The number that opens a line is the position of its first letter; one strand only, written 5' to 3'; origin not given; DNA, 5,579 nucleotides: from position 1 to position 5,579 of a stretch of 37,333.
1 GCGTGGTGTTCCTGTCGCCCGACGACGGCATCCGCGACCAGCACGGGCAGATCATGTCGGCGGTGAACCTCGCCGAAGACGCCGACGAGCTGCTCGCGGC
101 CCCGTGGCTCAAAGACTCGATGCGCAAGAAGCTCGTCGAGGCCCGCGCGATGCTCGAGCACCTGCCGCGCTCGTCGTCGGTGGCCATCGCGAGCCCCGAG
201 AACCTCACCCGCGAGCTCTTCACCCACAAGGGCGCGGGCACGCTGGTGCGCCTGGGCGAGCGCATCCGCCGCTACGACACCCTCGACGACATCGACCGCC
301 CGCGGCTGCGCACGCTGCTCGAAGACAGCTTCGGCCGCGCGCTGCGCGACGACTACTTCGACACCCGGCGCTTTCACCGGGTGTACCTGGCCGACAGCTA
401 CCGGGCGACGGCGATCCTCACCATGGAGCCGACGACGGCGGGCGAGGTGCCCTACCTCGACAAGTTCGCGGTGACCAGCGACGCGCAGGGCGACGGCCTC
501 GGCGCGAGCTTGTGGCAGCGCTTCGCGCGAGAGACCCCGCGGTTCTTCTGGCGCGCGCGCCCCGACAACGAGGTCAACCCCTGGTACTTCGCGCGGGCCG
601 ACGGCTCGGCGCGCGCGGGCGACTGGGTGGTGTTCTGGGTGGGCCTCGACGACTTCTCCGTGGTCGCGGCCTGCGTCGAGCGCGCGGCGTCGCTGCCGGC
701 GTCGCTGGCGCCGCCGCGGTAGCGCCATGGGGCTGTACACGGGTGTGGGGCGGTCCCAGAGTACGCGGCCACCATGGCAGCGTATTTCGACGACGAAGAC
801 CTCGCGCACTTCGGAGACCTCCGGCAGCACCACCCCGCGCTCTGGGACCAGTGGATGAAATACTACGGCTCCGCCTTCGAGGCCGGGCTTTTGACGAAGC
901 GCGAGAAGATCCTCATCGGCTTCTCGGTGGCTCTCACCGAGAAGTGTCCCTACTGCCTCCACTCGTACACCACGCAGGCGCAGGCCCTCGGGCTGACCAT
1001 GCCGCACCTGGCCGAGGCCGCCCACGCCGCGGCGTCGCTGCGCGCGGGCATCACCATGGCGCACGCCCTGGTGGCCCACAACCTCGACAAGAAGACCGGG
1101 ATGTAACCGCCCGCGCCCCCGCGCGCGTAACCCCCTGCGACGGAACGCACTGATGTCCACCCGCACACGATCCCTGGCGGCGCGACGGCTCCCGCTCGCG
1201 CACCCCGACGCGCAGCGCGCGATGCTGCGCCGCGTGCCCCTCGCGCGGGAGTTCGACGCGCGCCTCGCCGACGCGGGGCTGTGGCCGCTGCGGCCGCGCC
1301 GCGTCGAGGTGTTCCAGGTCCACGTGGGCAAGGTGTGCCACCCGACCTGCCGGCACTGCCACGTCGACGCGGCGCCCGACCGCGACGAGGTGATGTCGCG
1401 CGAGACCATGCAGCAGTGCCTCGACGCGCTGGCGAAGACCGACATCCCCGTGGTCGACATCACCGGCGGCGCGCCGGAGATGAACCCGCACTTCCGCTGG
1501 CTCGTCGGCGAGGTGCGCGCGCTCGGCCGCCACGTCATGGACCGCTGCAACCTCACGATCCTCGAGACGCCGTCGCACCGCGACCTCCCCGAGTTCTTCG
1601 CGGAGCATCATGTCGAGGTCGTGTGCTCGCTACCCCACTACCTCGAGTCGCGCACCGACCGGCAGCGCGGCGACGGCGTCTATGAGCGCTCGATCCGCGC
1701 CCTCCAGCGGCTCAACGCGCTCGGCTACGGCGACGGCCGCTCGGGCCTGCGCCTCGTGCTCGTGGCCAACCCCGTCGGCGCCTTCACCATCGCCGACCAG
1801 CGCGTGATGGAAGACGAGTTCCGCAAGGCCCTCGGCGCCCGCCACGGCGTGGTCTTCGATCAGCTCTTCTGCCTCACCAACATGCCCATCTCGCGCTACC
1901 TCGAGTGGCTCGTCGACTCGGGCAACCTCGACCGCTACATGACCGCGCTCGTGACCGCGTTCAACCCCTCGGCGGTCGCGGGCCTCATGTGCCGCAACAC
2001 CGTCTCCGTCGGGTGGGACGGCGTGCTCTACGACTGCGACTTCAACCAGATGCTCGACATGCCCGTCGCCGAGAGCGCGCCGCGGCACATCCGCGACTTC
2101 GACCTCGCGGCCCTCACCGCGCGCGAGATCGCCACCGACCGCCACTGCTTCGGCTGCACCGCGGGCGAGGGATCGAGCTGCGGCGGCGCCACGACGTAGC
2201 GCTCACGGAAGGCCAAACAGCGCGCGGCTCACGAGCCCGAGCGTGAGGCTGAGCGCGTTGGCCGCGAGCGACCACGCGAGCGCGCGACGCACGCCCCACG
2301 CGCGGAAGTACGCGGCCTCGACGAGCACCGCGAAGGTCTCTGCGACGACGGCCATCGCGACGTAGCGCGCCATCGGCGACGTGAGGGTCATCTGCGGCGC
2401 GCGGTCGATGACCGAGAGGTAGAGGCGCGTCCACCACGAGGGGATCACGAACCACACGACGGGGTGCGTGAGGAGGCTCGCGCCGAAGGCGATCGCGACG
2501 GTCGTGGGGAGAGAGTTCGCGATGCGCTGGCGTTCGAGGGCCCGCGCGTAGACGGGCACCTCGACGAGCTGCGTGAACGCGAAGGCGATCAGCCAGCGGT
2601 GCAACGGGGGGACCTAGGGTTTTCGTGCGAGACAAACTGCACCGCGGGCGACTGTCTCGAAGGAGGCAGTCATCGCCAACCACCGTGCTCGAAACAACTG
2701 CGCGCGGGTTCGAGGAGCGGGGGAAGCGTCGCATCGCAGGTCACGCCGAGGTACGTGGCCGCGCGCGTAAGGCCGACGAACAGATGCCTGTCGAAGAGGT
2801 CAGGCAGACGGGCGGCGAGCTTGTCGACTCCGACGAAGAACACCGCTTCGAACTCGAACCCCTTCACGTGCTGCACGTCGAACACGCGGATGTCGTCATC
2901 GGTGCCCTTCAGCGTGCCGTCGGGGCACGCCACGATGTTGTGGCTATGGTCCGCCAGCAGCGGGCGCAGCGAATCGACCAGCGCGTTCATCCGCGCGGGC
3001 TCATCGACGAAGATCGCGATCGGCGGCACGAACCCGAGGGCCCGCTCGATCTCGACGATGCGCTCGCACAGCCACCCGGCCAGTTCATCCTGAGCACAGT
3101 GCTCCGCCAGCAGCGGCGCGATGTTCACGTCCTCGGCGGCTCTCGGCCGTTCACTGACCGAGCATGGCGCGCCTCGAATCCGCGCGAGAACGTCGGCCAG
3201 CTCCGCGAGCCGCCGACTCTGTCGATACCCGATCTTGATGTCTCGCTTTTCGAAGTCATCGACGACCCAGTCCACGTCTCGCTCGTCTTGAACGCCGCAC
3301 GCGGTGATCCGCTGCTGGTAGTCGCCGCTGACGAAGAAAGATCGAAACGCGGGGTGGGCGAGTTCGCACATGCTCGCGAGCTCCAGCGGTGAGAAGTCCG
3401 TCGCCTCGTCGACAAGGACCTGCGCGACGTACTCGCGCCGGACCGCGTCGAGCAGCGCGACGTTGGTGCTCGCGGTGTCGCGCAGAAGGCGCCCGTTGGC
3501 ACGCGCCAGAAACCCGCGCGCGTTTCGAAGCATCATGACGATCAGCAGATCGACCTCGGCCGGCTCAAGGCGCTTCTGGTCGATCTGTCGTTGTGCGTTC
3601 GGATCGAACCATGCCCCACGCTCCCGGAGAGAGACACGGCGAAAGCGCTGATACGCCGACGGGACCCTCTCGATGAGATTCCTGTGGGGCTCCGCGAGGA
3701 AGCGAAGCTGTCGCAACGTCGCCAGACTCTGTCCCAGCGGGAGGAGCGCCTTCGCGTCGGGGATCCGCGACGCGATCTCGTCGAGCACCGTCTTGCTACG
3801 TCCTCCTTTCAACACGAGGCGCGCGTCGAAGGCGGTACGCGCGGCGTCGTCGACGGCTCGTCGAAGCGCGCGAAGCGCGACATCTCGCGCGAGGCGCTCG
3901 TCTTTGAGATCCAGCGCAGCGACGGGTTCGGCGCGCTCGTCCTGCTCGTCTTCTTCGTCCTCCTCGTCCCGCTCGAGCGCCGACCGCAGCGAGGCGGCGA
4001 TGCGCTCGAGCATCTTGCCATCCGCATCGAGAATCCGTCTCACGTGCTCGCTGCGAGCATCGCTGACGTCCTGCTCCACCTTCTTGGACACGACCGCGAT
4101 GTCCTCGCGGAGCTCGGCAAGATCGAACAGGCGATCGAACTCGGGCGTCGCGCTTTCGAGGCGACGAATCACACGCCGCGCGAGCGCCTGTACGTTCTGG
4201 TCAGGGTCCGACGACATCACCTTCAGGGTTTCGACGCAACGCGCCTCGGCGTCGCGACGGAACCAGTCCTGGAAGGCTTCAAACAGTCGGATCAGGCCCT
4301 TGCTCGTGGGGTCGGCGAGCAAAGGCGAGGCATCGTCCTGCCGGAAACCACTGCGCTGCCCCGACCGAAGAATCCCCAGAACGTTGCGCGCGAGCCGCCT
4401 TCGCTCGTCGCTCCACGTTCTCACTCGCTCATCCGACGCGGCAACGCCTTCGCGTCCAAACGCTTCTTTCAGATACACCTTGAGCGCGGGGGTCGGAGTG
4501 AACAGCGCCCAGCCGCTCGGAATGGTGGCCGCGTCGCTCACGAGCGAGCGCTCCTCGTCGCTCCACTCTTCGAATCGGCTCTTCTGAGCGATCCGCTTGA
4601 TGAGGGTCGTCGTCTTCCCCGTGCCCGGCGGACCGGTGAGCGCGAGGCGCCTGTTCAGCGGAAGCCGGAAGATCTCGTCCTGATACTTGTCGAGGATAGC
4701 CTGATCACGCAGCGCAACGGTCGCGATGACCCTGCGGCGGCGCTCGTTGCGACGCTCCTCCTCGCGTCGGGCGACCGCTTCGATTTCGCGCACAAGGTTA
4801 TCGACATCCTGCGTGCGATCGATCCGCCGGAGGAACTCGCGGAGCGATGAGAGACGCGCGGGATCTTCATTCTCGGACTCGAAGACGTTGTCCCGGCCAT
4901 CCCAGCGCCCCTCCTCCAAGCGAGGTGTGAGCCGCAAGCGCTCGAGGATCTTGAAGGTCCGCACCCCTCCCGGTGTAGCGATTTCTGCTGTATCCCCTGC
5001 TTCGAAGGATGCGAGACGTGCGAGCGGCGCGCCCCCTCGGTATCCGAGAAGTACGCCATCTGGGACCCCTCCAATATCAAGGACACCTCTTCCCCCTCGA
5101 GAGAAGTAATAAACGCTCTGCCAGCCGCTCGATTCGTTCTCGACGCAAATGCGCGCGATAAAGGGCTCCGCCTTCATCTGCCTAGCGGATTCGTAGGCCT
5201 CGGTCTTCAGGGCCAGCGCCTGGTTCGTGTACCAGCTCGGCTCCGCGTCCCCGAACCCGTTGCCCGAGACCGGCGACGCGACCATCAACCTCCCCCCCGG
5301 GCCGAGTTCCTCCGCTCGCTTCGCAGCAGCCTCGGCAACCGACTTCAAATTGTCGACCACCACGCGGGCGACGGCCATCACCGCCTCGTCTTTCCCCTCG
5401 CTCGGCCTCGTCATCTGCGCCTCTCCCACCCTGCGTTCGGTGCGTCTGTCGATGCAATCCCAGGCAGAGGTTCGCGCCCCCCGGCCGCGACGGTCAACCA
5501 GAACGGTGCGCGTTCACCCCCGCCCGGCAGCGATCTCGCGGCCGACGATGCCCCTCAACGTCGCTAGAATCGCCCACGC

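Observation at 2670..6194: Low-GC two-gene nuclease-helicase module (HsdR-N-like PD-(D/E)xK nuclease + HelD/UvrD-like SF1 helicase): candidate uncharacterised anti-phage defence system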

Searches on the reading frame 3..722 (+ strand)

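Call 11: search_protein_families(library=pfam, proteins=[window:3-722:+], max_evalue=0.001)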
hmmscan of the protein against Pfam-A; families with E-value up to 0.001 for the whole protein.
window:3-722:+ (239 aa): 1 family
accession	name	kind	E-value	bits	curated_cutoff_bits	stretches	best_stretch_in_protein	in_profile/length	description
PF04768.19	NAT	-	1e-45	156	27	1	68-228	2-165/168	NAT, N-acetyltransferase, of N-acetylglutamate synthase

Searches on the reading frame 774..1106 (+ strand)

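Call 11: search_protein_families(library=pfam, proteins=[window:774-1106:+], max_evalue=0.001)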
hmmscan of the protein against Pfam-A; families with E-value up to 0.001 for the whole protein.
window:774-1106:+ (110 aa): 1 family
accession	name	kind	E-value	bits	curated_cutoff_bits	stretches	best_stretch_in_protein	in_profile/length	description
PF02627.25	CMD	-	1e-09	38.7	23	1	21-99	1-79/84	Carboxymuconolactone decarboxylase family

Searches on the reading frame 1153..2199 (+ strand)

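Call 11: search_protein_families(library=pfam, proteins=[window:1153-2199:+], max_evalue=0.001)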
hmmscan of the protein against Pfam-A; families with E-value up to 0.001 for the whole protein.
window:1153-2199:+ (348 aa): 2 families
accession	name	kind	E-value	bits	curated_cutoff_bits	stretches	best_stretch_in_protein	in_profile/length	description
PF12345.13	DUF3641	-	2.1e-52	177.1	24.9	1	215-346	4-134/134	Protein of unknown function (DUF3641)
PF04055.27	Radical_SAM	-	1.9e-08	35.1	29.5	1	58-197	3-144/166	Radical SAM superfamily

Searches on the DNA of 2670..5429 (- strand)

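Call 92: search_dna_similar(query=L001:8001-10703:+, collection=ecoli_genomes, mode=near, max_rows=8)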
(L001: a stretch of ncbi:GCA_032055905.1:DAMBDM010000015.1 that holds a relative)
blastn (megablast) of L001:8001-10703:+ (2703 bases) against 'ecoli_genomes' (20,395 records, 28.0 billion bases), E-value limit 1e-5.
Records with a match: 52; places in all: 52; records where one place covers at least 80% of the query: 8.
Genomes with a match: 52 of 5426; with a place that covers at least 80% of the query: 8. Places per genome that has any: lowest 1, median 1, highest 1. On chromosomes: 52 places; on plasmids: 0.
Best place of each record, by identity: 90-95% 8; 80-90% 44.
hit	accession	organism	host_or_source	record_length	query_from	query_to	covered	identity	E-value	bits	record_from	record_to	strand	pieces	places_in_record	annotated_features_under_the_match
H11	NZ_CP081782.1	Escherichia coli strain 0H26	-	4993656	1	2701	90%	95.0%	0e+0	3828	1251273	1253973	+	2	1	ATP-binding domain-containing protein | DUF4391 domain-containing protein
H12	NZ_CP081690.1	Escherichia coli strain 0H25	-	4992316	1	2701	90%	95.0%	0e+0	3828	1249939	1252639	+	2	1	ATP-binding domain-containing protein | DUF4391 domain-containing protein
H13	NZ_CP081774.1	Escherichia coli strain 0H24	-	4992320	1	2701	90%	95.0%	0e+0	3828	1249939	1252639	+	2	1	ATP-binding domain-containing protein | DUF4391 domain-containing protein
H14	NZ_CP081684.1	Escherichia coli strain 0H23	-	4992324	1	2701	90%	95.0%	0e+0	3828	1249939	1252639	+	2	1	ATP-binding domain-containing protein | DUF4391 domain-containing protein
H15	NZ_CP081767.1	Escherichia coli strain 0H18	-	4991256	1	2701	90%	95.0%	0e+0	3828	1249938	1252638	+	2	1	ATP-binding domain-containing protein | DUF4391 domain-containing protein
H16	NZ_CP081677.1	Escherichia coli strain 0H15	-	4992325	1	2701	90%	95.0%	0e+0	3828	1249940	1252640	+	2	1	ATP-binding domain-containing protein | DUF4391 domain-containing protein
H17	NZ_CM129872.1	Escherichia coli strain PCP06171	seawater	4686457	1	2701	90%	95.0%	0e+0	3828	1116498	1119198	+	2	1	ATP-binding domain-containing protein | DUF4391 domain-containing protein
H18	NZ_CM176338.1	Escherichia coli strain CAVP776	Homo sapiens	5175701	1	2701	90%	95.0%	0e+0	3828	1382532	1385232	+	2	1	ATP-binding domain-containing protein | DUF4391 domain-containing protein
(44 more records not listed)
